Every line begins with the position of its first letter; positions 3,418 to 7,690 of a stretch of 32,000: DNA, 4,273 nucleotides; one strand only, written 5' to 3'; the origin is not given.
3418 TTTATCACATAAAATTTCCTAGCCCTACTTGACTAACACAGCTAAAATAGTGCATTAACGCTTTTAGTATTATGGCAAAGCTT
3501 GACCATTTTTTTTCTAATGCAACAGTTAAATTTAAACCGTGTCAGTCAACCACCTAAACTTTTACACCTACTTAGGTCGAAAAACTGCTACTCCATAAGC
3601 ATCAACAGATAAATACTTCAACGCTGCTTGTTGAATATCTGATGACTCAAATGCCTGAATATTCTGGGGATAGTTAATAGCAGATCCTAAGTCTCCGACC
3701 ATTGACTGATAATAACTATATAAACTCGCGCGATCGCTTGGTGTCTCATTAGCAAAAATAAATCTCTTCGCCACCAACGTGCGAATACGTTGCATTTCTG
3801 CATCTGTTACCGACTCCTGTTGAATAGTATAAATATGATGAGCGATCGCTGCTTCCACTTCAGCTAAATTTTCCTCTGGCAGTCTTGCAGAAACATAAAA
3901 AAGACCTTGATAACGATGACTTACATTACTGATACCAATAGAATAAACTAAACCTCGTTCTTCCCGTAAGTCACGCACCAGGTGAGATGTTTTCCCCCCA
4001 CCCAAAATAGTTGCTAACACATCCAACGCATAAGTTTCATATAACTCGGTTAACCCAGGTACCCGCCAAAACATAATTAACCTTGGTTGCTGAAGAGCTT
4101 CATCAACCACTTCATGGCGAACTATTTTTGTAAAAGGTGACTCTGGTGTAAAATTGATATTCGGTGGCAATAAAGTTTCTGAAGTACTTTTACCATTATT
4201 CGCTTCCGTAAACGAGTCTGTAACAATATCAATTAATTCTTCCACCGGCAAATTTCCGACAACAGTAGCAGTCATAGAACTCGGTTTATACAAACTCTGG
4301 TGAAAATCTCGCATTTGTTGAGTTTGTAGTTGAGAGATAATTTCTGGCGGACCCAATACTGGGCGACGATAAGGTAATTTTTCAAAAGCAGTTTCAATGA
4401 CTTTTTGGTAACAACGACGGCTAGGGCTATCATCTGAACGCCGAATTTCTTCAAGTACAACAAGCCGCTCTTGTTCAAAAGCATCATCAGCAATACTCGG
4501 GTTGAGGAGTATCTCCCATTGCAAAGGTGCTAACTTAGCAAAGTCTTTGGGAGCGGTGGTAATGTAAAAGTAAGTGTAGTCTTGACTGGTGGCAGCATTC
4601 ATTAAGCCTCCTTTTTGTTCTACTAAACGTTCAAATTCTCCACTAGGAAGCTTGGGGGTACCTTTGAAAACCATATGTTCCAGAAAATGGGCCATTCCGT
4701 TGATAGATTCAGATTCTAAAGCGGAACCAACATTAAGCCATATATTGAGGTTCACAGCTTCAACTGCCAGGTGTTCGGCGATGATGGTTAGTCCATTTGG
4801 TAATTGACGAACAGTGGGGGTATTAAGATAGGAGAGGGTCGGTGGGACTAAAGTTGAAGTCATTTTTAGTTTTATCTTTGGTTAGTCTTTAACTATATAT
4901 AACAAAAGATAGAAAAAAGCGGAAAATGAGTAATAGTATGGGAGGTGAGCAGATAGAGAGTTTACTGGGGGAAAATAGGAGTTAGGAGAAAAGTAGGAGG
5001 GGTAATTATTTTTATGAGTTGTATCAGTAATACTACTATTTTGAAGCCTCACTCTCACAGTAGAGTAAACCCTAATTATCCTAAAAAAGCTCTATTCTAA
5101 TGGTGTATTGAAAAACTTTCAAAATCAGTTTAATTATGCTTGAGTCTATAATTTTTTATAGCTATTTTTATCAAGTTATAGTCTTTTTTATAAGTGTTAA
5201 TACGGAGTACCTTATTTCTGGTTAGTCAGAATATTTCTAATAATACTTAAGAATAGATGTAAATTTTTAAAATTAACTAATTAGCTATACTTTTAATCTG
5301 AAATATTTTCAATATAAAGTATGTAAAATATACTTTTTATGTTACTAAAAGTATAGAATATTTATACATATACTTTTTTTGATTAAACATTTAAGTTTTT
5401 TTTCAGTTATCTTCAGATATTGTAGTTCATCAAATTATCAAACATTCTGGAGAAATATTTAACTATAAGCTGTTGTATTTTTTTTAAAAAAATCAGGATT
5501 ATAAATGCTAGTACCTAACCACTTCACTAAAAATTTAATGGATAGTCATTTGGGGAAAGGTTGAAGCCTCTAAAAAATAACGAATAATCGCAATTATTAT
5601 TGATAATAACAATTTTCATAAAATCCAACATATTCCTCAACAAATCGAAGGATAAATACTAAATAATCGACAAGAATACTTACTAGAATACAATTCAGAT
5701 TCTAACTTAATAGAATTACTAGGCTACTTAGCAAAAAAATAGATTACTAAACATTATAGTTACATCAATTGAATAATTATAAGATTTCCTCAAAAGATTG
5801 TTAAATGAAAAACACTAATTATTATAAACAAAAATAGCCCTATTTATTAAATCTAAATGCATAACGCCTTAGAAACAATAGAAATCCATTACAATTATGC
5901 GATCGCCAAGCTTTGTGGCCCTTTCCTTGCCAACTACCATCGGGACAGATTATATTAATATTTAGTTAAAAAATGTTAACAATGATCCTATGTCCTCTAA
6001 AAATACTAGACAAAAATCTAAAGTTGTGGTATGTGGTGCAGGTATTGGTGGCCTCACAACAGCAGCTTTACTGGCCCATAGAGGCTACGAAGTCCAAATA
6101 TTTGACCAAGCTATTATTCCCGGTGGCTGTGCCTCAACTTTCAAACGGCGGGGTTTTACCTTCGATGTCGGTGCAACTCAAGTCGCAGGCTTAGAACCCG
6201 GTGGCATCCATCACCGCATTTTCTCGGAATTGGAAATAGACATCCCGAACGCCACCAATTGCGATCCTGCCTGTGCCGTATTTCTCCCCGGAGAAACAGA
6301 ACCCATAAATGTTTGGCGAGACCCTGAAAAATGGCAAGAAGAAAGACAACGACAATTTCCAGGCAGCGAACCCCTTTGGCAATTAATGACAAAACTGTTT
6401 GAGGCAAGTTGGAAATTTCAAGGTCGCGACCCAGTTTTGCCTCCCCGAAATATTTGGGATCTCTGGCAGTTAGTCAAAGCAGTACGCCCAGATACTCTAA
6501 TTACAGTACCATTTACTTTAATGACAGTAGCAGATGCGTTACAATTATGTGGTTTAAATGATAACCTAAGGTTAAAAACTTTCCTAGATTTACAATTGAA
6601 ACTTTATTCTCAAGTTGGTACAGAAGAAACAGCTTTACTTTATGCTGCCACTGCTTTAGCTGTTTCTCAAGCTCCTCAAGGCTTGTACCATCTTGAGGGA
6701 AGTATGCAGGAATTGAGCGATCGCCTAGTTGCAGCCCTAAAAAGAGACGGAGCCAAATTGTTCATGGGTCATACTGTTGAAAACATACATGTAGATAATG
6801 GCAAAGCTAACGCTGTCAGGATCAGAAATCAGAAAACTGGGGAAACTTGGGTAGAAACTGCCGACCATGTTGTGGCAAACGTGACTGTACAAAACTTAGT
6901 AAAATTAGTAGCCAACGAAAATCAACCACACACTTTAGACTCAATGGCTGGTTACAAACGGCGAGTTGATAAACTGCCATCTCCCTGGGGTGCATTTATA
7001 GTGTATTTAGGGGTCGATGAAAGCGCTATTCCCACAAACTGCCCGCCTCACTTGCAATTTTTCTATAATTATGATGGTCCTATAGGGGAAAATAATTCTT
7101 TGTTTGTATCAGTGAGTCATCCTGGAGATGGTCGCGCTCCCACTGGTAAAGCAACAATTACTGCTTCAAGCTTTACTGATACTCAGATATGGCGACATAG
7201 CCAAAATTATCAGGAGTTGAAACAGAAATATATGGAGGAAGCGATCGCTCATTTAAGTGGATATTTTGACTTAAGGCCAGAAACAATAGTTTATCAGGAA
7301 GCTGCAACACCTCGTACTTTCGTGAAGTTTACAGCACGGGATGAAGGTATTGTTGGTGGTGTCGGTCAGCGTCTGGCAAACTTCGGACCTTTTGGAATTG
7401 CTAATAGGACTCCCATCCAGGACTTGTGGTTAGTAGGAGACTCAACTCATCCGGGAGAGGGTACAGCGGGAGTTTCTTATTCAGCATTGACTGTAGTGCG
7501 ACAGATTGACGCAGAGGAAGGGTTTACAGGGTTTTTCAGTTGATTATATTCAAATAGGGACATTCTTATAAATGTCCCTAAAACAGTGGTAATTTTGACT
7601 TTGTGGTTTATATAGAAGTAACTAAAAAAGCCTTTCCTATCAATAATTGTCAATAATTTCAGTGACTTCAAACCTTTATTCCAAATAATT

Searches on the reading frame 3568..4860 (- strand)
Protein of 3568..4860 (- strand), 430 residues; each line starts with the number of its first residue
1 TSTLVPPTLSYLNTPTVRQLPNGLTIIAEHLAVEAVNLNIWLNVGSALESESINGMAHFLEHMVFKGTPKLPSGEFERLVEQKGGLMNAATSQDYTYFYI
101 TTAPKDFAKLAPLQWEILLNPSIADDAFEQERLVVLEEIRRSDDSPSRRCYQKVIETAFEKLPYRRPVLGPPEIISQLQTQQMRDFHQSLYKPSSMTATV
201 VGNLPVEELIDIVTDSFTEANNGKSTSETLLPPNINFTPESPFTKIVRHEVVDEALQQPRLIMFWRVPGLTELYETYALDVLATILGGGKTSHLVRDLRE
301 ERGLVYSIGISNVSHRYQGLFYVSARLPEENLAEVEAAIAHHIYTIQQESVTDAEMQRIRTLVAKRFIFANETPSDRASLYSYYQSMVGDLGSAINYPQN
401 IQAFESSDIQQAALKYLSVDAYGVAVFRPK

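Call 5: search_protein_families(library=pfam, proteins=[window:3568-4860:-], max_evalue=0.01)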
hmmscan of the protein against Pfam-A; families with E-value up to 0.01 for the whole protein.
window:3568-4860:- (430 aa): 2 families
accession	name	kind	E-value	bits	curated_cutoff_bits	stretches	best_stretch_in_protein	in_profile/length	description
PF05193.26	Peptidase_M16_C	-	1.1e-37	130.1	23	1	178-361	2-179/181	Peptidase M16 inactive domain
PF00675.25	Peptidase_M16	-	1.6e-29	103.2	22.3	1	31-171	7-148/149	Insulinase (Peptidase family M16)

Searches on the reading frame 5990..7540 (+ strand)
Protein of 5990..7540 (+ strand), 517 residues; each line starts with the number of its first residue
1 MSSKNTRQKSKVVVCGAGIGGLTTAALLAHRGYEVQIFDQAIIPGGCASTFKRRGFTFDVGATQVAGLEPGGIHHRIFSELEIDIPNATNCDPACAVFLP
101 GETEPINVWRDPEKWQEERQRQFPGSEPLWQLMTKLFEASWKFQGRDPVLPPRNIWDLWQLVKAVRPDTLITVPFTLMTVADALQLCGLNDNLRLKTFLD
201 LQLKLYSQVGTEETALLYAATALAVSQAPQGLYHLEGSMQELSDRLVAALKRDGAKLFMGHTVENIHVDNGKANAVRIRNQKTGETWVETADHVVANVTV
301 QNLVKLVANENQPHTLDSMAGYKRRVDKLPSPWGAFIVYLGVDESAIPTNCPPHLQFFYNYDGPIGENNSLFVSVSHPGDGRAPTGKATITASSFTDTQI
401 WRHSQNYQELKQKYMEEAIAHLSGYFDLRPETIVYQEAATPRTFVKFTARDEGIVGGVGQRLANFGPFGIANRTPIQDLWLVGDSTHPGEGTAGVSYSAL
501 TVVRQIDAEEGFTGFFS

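Call 5: search_protein_families(library=pfam, proteins=[window:5990-7540:+], max_evalue=0.01)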
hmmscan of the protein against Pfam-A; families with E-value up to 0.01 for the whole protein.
window:5990-7540:+ (517 aa): 9 families
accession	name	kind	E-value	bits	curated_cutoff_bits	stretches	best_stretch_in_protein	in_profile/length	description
PF01593.30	Amino_oxidase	-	1.3e-14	54.8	19.8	1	19-506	1-442/443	Flavin containing amine oxidoreductase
PF13450.12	NAD_binding_8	-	2.4e-14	53.8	21.9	1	15-81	2-68/68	NAD(P)-binding Rossmann-like domain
PF01266.30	DAO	-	1.2e-08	35.3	27.9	1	11-47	1-38/353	FAD dependent oxidoreductase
PF01946.23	Thi4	-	8.3e-06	25.6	26.2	1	9-48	17-57/235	Thi4 family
PF07992.20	Pyr_redox_2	-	0.00023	21.1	26.1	0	11-40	2-32/291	Pyridine nucleotide-disulphide oxidoreductase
PF00890.30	FAD_binding_2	-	0.00075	19.2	20.4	0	12-41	2-31/414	FAD binding domain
PF00070.33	Pyr_redox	-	0.0013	19.7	22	0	11-40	1-30/82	Pyridine nucleotide-disulphide oxidoreductase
PF01494.25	FAD_binding_3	-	0.0015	18.3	22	0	10-40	2-32/349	FAD binding domain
PF03486.20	HI0933_like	-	0.0022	17.9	50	0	11-41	2-32/244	HI0933-like protein Rossmann domain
